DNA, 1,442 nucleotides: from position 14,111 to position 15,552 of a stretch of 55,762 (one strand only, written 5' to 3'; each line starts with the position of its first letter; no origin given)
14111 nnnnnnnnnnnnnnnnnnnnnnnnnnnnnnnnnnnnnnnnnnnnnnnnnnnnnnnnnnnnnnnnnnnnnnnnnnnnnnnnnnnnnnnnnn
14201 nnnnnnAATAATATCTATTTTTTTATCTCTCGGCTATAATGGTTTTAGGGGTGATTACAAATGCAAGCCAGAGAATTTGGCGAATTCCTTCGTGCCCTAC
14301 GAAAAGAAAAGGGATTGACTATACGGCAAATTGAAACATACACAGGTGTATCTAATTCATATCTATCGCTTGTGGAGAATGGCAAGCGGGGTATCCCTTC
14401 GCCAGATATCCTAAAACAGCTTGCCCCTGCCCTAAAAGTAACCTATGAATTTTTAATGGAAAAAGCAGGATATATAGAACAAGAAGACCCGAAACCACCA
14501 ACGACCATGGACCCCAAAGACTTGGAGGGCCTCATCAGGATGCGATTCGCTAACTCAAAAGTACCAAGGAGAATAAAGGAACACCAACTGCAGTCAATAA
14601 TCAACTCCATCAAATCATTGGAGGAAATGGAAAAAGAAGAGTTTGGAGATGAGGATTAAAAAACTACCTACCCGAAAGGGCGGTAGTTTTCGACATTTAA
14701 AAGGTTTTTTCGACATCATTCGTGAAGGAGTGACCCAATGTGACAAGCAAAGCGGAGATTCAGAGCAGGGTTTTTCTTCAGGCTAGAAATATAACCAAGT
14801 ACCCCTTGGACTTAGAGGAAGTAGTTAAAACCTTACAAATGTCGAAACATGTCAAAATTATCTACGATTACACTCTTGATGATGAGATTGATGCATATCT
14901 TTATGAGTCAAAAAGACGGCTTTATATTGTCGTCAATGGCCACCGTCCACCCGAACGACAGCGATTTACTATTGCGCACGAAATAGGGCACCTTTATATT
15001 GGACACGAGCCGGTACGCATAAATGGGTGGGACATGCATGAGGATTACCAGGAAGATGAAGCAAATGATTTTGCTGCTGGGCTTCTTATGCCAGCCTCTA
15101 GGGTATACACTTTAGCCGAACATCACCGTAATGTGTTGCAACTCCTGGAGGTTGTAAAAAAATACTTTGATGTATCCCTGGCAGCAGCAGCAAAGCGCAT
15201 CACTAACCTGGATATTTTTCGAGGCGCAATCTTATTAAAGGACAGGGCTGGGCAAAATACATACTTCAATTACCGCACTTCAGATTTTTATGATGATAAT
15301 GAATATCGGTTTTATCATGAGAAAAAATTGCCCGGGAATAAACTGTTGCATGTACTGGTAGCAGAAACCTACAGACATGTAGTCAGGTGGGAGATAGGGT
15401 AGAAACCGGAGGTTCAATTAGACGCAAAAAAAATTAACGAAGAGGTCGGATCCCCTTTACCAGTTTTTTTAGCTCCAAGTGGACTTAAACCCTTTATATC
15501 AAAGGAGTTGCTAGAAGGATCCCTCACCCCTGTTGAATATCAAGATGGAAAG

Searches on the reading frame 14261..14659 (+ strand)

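Call 14: search_protein_families(library=pfam, proteins=[window:14261-14659:+], max_evalue=0.01)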
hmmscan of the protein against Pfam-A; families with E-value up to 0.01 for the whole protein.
window:14261-14659:+ (132 aa): 4 families
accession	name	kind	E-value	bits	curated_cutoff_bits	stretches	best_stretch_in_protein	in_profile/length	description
PF01381.28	HTH_3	-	3.3e-13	49.9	23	1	10-65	1-55/55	Helix-turn-helix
PF13560.12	HTH_31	-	4.7e-13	49.7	27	1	5-61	1-57/64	Helix-turn-helix domain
PF12844.13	HTH_19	-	1.3e-12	47.9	30.2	1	7-70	1-63/64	Helix-turn-helix domain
PF13413.12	HTH_25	-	0.00024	21.3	24.6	1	10-41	2-33/62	Helix-turn-helix domain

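Call 15: search_protein_families(library=phrogs, proteins=[window:14261-14659:+], max_evalue=0.001)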
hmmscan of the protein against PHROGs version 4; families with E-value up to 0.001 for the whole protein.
window:14261-14659:+ (132 aa): 14 families
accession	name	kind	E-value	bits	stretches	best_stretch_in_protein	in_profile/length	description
phrog_8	-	transcription regulation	2.7e-14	54.4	1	5-105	76-150/346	transcriptional regulator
phrog_3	-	transcription regulation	2.3e-11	45.1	1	1-87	84-173/430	transcriptional repressor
phrog_5823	-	transcription regulation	6.8e-10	39.6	1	3-68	4-69/404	transcriptional regulator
phrog_4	-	transcription regulation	4e-09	36.9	1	5-77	132-203/400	transcriptional repressor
phrog_1373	-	transcription regulation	1.5e-07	32.5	1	6-73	64-130/166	transcriptional regulator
phrog_2439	-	transcription regulation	1.8e-07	31.4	1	7-74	9-75/367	transcriptional regulator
phrog_7241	-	transcription regulation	2.2e-07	32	1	9-66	65-121/122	transcriptional regulator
phrog_2967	-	transcription regulation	2.3e-07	31.6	1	3-72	8-76/225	transcriptional regulator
phrog_32768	-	unknown function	5.5e-06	26.3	1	6-75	10-77/446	-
phrog_2328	-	transcription regulation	2.3e-05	25.2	1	4-79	14-85/128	transcriptional repressor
phrog_6831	-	transcription regulation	6.8e-05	23.8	1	15-55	15-55/68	transcriptional regulator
phrog_7126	-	DNA, RNA and nucleotide metabolism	0.00021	22.2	1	15-69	27-81/120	HTH DNA binding protein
phrog_11451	-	transcription regulation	0.0003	22.2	1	10-45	10-45/98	CI-like repressor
phrog_3949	-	transcription regulation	0.00071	20.6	1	3-84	10-91/161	transcriptional repressor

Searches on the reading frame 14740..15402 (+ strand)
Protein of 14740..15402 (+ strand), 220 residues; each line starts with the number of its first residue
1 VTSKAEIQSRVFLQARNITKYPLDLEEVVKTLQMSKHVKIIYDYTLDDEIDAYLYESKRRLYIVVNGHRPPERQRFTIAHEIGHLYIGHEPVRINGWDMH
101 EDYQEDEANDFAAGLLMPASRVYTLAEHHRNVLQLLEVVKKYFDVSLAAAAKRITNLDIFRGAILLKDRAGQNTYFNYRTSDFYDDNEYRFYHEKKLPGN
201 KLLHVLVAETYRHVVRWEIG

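Call 14: search_protein_families(library=pfam, proteins=[window:14740-15402:+], max_evalue=0.01)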
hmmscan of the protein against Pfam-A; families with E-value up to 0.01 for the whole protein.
window:14740-15402:+ (220 aa): 1 family
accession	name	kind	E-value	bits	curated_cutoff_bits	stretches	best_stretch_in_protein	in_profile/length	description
PF06114.19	Peptidase_M78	-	1.8e-19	70.2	22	1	49-155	17-123/123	IrrE N-terminal-like domain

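Call 15: search_protein_families(library=phrogs, proteins=[window:14740-15402:+], max_evalue=0.001)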
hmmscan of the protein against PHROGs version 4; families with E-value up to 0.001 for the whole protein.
window:14740-15402:+ (220 aa): 5 families
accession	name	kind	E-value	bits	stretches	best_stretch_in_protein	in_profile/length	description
phrog_2439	-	transcription regulation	1.1e-21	78.1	1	46-160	168-283/367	transcriptional regulator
phrog_1914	-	unknown function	6.1e-20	72.9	1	3-159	10-179/222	-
phrog_19315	-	unknown function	6.4e-18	65.9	1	5-165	14-187/348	-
phrog_87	-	other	2.1e-16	61.4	1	19-180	37-191/227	metallo-protease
phrog_1516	-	unknown function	4.5e-06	27.4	1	15-156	25-175/227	-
